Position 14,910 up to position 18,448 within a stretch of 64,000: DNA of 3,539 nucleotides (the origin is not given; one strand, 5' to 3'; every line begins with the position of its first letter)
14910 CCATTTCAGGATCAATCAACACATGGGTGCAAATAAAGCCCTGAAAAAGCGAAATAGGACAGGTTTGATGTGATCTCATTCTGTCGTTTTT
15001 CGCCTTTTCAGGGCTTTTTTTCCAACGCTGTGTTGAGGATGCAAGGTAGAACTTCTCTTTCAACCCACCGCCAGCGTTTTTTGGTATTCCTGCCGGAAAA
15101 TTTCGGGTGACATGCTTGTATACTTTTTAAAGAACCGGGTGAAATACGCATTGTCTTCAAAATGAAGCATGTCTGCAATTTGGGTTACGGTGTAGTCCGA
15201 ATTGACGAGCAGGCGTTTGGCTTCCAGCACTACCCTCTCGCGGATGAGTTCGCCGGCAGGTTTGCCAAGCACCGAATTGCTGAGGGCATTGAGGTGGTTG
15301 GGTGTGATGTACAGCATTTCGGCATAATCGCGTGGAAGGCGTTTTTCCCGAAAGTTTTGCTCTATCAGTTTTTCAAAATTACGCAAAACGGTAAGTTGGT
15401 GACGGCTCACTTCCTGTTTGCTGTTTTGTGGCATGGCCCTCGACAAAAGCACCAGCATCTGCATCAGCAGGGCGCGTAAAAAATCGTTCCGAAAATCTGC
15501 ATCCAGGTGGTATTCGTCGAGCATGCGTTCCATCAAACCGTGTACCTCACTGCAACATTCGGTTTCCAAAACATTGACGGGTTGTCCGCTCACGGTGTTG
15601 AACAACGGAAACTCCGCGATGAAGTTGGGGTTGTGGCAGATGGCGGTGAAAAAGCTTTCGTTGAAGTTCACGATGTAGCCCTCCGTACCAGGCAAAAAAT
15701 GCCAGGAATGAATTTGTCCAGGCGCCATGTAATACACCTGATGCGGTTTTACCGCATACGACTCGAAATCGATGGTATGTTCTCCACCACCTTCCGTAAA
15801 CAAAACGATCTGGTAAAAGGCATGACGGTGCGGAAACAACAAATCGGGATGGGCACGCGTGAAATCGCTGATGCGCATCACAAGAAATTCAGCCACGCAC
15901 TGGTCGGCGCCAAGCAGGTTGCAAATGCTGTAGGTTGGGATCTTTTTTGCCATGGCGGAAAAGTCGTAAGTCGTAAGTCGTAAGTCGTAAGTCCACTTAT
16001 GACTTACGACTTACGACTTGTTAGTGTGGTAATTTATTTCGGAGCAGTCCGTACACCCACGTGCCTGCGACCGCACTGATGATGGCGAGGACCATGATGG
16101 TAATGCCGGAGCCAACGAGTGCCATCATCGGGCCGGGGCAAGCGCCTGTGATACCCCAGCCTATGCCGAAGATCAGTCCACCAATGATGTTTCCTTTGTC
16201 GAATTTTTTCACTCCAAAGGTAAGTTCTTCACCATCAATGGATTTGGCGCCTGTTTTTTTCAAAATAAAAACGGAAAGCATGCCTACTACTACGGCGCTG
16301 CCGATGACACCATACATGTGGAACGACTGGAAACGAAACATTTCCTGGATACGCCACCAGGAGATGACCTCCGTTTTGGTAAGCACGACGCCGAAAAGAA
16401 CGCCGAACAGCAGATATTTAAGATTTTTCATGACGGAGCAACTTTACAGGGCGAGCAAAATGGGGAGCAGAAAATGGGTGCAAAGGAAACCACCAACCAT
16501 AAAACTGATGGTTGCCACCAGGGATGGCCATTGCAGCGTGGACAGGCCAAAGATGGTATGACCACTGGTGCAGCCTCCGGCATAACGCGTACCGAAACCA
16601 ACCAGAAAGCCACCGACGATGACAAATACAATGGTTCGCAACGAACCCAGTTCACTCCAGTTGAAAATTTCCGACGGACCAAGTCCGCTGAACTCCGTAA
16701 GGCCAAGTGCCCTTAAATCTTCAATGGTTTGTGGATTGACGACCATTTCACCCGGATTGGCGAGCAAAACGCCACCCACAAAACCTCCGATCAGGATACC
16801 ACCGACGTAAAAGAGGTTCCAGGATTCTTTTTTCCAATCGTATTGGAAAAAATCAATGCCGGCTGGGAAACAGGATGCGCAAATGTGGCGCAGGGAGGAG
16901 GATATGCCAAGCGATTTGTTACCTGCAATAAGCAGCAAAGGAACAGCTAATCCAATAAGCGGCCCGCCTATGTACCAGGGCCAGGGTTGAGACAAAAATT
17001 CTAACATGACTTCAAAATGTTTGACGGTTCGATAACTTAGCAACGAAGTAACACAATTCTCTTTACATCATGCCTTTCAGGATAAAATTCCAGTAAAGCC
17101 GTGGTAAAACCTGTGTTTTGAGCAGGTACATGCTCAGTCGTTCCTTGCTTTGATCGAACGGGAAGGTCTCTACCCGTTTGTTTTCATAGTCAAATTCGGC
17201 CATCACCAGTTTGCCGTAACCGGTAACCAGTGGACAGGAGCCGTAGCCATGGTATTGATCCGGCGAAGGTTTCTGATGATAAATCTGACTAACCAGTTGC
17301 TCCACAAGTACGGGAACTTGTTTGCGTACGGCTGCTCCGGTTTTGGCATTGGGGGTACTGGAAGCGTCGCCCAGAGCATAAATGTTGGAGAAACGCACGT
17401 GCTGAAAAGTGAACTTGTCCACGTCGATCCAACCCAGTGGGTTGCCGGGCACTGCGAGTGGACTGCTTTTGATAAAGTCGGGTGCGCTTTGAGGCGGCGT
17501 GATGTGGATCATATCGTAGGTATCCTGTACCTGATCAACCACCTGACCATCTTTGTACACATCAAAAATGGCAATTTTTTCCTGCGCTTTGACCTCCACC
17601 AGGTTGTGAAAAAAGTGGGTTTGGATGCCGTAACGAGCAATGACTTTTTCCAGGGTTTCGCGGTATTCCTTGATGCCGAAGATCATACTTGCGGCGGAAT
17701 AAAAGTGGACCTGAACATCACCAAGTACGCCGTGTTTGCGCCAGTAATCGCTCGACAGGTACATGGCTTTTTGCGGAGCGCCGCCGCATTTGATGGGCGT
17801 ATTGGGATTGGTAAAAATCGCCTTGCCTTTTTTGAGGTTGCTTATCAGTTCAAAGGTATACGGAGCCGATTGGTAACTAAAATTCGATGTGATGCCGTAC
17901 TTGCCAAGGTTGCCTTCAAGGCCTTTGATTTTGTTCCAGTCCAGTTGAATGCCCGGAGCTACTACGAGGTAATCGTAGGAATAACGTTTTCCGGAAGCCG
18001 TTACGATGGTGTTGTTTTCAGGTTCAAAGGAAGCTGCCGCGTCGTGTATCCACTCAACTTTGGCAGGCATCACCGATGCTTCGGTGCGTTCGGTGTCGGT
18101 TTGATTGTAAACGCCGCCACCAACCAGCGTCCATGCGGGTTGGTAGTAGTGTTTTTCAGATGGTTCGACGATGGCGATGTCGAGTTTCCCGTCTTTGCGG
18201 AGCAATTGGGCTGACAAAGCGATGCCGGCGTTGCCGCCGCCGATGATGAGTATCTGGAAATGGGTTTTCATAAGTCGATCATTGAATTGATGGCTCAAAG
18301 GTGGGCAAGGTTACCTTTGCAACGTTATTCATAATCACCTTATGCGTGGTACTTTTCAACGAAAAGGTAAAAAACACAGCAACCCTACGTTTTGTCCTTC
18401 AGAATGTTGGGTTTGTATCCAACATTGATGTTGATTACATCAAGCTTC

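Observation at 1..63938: The whole window is one zero-spacer, apparently perfect 2 x 31,969-bp palindrome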

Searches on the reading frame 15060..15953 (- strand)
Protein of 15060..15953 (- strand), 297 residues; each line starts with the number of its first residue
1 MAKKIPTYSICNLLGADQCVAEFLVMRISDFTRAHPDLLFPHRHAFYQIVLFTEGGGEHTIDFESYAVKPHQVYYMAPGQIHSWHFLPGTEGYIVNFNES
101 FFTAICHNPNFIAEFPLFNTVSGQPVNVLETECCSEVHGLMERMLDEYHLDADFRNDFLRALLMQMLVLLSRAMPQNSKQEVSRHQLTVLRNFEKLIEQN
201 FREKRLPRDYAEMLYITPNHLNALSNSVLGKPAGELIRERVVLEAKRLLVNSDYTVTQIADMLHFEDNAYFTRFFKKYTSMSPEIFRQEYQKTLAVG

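Call 21: search_protein_families(library=pfam, proteins=[window:15060-15953:-])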
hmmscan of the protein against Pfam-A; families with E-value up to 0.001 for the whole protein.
window:15060-15953:- (297 aa): 3 families
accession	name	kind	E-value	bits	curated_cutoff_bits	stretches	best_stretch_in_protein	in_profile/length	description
PF12833.13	HTH_18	-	1e-18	67.8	33.6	1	210-288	1-79/80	Helix-turn-helix domain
PF02311.25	AraC_binding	-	1.4e-11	44.7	21.1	1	40-146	17-117/135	AraC-like ligand binding domain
PF00165.29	HTH_AraC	-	4e-07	30.5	26.6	1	252-283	7-37/42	Bacterial regulatory helix-turn-helix proteins, AraC family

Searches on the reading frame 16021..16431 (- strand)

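Call 21: search_protein_families(library=pfam, proteins=[window:16021-16431:-])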
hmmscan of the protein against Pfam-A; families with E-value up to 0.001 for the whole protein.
window:16021-16431:- (136 aa): 2 families
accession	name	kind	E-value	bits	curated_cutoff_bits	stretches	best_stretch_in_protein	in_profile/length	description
PF20398.3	DUF6691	-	9.9e-11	42.5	27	1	8-131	8-134/142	Family of unknown function (DUF6691)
PF04143.19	Sulf_transp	-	4.9e-10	39.9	27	1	28-127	10-103/310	Sulphur transport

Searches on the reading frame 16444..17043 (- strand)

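Call 21: search_protein_families(library=pfam, proteins=[window:16444-17043:-])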
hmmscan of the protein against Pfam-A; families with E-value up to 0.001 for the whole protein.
window:16444-17043:- (199 aa): 1 family
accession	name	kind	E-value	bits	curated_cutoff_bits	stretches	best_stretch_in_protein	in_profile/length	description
PF04143.19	Sulf_transp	-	3.6e-18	66.6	27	2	127-187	251-310/310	Sulphur transport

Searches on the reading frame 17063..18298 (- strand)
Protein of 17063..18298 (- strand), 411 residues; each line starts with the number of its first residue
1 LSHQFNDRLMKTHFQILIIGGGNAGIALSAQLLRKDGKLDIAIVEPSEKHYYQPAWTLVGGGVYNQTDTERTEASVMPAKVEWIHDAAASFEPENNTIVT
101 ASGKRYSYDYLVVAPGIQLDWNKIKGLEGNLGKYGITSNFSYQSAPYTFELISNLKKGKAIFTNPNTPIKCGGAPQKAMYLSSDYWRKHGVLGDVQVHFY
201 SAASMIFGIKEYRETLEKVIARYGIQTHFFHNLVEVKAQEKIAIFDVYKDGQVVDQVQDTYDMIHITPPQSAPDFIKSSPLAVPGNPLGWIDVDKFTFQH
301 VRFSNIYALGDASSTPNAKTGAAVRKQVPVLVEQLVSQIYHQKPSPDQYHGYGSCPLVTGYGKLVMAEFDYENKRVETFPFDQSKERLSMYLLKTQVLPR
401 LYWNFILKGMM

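Call 21: search_protein_families(library=pfam, proteins=[window:17063-18298:-])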
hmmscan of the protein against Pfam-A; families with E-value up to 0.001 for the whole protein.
window:17063-18298:- (411 aa): 3 families
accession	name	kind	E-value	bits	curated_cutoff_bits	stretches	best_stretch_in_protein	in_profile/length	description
PF07992.20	Pyr_redox_2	-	2.6e-14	53.8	26.1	1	14-316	1-281/291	Pyridine nucleotide-disulphide oxidoreductase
PF13454.12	NAD_binding_9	-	6.2e-05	23.4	21.8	0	18-91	2-68/155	FAD-NAD(P)-binding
PF05834.18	Lycopene_cycl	-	0.0009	18.9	23.4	0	16-53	2-39/380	Lycopene cyclase protein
